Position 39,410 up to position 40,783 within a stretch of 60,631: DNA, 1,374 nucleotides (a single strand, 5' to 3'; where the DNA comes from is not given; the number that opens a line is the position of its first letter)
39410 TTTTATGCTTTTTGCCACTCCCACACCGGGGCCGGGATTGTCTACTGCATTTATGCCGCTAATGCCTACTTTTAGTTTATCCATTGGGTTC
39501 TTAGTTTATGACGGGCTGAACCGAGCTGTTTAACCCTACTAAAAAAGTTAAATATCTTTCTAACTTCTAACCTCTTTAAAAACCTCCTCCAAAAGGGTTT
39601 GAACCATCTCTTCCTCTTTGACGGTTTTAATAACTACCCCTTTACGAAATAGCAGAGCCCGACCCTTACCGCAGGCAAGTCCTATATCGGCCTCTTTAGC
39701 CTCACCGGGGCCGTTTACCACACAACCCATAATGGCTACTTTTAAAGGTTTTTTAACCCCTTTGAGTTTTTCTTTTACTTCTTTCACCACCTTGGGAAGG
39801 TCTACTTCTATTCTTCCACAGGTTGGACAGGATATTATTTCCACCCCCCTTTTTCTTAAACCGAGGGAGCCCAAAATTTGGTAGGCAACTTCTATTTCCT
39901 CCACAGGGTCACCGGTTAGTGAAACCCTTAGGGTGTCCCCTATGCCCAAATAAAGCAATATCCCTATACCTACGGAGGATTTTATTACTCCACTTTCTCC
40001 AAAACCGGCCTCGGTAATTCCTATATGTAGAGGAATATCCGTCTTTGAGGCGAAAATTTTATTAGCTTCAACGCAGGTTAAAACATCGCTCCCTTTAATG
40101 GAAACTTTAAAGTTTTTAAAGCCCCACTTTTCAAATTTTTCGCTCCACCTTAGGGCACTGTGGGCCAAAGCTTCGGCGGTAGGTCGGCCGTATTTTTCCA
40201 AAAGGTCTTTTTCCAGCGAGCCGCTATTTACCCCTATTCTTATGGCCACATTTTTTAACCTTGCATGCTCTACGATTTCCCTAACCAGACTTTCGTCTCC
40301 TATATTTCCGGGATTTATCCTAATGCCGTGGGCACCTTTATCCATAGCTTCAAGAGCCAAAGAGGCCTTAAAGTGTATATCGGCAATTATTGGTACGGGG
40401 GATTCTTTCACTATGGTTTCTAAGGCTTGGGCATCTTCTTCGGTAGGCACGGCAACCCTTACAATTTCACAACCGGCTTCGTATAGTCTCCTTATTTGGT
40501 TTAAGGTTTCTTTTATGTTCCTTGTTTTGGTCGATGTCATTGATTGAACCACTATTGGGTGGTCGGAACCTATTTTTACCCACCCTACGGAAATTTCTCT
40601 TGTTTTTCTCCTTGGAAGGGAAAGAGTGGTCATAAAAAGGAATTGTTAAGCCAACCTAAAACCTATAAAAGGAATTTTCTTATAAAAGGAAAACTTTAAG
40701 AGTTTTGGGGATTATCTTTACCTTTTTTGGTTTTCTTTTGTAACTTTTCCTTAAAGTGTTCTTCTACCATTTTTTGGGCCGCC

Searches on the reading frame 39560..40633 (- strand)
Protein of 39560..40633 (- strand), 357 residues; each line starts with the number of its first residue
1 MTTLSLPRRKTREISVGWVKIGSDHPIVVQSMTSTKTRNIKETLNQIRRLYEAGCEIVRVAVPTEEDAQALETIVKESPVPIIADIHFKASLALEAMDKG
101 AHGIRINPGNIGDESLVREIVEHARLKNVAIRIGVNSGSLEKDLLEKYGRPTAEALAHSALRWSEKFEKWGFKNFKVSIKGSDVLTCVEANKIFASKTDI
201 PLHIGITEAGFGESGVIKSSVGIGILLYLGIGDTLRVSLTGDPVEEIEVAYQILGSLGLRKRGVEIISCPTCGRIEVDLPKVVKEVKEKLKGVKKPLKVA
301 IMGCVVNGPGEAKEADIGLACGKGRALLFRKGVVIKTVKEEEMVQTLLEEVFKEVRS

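Call 47: find_encoding_contigs(protein=window:39560-40633:-, flank=10000, max_places=2)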
Protein window:39560-40633:- (357 aa): 14 contigs read that carry it; 2 places shown.
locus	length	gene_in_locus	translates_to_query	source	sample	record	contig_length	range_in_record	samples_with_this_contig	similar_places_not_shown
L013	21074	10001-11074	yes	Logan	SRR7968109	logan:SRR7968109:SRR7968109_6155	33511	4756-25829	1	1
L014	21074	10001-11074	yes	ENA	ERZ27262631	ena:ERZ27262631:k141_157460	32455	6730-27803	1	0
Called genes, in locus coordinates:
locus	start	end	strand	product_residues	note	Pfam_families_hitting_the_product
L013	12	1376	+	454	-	PF00289:Biotin_carb_N, PF02786:CPSase_L_D2, PF02222:ATP-grasp, PF07478:Dala_Dala_lig_C, PF02785:Biotin_carb_C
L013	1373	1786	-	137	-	PF02629:CoA_binding, PF13380:CoA_binding_2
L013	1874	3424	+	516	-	PF01523:PmbA_TldD_1st, PF19290:PmbA_TldD_2nd, PF19289:PmbA_TldD_3rd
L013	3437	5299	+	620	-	PF00905:Transpeptidase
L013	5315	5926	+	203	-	PF01997:Translin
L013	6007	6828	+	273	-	PF11858:DUF3378 (faint), PF01351:RNase_HII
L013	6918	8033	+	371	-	PF03462:PCRF, PF00472:RF-1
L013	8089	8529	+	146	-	PF06094:GGACT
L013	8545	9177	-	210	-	PF13489:Methyltransf_23, PF08241:Methyltransf_11, PF13649:Methyltransf_25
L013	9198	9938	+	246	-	PF22935:RM44_endonuclase (faint), PF14622:Ribonucleas_3_3, PF00636:Ribonuclease_3, PF00035:dsrm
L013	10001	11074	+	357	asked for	PF04551:GcpE, PF26540:GcpE_C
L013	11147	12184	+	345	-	PF02655:ATP-grasp_3 (weak), PF15632:ATPgrasp_Ter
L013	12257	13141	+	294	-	PF07549:Sec_GG (weak), PF02355:SecD_SecF_C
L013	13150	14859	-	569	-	PF01541:GIY-YIG, PF27096:UvrC_M, PF08459:UvrC_RNaseH_dom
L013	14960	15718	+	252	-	PF23023:Anti-Pycsar_Apyc1, PF00753:Lactamase_B (weak), PF12706:Lactamase_B_2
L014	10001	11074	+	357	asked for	PF04551:GcpE, PF26540:GcpE_C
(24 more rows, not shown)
